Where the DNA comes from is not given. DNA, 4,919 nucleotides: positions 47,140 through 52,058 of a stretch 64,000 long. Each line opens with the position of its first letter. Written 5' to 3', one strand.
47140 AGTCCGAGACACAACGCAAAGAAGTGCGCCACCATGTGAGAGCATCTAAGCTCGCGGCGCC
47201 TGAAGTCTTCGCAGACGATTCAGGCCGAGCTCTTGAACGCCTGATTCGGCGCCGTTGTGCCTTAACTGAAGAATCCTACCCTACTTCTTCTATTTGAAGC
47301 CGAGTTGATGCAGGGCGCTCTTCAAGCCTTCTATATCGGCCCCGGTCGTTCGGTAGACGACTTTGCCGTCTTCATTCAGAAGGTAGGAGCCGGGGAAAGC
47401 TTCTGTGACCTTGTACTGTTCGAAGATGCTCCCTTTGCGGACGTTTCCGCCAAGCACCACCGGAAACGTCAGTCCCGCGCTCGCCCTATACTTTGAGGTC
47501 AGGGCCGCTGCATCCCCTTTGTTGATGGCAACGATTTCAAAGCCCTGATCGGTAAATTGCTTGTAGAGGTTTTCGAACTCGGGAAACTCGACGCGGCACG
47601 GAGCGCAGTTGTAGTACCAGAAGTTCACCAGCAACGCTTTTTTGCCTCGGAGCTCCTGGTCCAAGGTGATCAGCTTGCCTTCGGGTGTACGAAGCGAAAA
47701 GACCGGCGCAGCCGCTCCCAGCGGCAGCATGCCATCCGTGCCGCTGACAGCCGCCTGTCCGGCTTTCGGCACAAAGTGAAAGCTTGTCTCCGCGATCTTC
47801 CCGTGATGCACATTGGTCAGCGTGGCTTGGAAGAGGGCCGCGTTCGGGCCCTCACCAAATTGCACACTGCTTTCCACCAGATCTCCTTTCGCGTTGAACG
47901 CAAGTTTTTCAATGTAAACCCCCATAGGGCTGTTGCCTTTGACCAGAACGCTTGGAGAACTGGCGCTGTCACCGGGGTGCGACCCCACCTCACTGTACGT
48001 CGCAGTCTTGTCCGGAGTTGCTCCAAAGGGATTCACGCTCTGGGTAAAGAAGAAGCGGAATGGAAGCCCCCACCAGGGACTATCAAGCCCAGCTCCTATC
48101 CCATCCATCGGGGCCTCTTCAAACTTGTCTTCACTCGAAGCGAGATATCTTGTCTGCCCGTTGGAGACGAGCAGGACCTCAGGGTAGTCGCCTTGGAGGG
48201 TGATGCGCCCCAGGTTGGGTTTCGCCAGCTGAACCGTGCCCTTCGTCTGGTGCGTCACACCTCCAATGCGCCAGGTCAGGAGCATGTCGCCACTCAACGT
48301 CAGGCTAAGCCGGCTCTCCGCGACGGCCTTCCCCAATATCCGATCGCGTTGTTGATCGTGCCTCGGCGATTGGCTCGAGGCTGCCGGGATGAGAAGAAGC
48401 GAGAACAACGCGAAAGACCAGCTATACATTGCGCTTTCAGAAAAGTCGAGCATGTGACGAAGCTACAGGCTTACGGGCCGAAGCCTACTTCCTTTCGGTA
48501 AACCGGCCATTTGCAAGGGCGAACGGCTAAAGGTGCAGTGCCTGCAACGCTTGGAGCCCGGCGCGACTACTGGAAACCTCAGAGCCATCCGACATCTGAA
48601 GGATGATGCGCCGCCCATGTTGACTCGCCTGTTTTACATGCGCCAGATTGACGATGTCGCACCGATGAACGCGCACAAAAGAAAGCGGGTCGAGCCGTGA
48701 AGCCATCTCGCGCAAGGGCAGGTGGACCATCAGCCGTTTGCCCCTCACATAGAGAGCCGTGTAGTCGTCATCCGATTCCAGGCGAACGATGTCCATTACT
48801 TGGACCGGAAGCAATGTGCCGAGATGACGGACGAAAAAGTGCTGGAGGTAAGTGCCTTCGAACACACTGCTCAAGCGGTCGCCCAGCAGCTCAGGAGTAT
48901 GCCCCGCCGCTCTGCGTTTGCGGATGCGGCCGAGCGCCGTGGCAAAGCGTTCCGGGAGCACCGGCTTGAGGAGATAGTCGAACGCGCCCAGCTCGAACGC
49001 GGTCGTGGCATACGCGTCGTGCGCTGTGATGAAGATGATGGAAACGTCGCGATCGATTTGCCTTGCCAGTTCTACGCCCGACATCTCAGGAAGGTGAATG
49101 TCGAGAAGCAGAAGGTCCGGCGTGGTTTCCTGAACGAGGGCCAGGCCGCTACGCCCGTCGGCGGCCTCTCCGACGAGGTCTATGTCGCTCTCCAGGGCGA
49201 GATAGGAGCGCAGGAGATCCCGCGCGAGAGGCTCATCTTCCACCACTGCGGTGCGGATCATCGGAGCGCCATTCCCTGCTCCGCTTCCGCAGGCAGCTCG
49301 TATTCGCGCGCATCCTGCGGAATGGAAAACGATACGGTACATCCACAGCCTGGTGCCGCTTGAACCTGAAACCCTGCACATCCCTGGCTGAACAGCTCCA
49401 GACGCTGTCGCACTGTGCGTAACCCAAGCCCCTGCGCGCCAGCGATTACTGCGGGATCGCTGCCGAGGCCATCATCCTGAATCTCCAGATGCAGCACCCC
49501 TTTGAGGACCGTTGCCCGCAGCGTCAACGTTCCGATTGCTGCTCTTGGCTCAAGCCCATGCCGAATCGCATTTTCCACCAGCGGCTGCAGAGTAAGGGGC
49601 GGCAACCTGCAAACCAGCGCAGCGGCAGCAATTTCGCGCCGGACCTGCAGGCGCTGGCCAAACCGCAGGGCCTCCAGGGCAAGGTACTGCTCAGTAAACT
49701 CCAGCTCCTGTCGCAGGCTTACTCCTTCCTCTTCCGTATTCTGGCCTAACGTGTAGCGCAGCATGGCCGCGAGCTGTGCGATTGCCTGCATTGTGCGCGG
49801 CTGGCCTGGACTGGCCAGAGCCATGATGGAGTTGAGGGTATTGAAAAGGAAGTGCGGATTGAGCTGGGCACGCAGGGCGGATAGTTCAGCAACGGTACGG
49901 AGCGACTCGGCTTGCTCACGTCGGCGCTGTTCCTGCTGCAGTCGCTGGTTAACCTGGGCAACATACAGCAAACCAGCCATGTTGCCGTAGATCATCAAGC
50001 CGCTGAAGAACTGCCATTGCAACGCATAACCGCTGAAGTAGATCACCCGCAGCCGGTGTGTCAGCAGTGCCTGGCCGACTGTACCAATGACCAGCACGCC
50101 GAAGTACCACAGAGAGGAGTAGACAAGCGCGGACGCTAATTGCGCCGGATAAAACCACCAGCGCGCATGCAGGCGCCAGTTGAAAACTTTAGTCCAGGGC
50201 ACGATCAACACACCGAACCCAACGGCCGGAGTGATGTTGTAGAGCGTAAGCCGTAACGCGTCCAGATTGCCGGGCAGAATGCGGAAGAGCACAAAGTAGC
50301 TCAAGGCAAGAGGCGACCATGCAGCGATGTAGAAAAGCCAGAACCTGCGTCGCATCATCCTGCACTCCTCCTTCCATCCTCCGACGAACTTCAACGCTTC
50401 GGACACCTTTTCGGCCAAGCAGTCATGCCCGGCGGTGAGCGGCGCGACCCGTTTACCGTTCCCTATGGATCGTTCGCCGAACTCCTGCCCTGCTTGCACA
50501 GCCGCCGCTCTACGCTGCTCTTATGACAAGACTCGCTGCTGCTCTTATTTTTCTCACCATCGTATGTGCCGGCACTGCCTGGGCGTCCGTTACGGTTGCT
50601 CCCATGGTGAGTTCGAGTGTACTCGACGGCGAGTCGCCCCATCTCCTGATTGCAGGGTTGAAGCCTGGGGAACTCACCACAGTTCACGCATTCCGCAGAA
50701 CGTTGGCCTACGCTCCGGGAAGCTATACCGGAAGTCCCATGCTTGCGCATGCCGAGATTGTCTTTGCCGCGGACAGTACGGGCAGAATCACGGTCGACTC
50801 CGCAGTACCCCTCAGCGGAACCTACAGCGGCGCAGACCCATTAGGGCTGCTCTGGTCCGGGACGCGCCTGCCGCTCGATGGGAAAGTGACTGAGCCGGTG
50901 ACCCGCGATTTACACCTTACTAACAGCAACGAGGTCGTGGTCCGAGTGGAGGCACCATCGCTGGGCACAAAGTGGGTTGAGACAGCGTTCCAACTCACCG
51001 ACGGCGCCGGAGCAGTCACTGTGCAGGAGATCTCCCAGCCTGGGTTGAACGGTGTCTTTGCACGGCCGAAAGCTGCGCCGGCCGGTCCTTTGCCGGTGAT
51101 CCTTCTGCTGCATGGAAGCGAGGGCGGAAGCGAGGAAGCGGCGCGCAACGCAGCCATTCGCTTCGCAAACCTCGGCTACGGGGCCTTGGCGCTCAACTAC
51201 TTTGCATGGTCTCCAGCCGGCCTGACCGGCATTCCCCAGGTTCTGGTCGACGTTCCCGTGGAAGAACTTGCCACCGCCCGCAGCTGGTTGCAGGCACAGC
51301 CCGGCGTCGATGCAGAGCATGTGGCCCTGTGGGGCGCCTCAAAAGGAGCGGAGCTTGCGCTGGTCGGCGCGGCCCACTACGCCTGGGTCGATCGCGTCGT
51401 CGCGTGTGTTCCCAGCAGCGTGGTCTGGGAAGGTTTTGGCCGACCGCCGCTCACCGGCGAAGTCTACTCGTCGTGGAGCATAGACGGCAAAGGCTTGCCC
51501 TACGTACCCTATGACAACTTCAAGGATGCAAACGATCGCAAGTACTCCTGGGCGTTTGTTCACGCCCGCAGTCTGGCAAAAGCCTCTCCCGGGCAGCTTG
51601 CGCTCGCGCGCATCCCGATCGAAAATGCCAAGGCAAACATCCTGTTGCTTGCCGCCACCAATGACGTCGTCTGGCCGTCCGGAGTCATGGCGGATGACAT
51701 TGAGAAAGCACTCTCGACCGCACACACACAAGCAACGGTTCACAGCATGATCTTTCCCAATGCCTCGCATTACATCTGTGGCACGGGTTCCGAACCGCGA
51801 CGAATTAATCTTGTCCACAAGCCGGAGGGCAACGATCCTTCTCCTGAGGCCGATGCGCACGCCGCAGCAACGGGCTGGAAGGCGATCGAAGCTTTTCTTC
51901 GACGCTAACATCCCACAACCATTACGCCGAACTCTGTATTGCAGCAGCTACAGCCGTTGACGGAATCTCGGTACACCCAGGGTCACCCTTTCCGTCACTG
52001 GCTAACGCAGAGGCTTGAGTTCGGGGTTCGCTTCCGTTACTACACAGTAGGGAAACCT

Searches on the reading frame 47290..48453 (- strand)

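Call 53: search_protein_families(library=ncbifam, proteins=[window:47290-48453:-], max_evalue=0.00001)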
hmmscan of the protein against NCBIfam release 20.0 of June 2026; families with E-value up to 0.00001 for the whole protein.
window:47290-48453:- (387 aa): 6 families
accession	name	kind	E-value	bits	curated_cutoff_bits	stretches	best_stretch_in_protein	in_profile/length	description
NF002854.0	PRK03147.1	subfamily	4.5e-25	88.5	170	1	242-373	35-160/176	thiol-disulfide oxidoreductase ResA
NF041202.1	StoA_CxxC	exception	7e-15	55.3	210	1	247-371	31-150/163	endospore biogenesis thiol-disulfide oxidoreductase StoA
NF047696.1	ThlDiSintTplARhiz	equivalog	1.9e-10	40.8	230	1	251-311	79-137/219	thiol:disulfide interchange protein TlpA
TIGR00385.1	dsbE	subfamily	1.1e-09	38.2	123.15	1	250-372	41-157/173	DsbE family thiol:disulfide interchange protein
NF041054.1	WAxxUGC_long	equivalog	6.3e-07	29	300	1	245-372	80-201/354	ResA-like WAxxUGC motif-containing protein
NF038285.1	deiodinase_rel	hypoth_equivalog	4.3e-06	26.4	250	0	245-303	178-236/347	deiodinase family protein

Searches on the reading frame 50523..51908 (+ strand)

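Call 53: search_protein_families(library=ncbifam, proteins=[window:50523-51908:+], max_evalue=0.00001)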
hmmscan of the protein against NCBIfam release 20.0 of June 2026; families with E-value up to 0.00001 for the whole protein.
window:50523-51908:+ (461 aa): 1 family
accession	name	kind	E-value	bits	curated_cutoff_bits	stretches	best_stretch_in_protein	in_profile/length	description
NF047920.1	lactonase_UilS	equivalog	4.2e-09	36.5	400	1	186-294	20-127/285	UilS family quorum-quenching N-acyl-homoserine lactonase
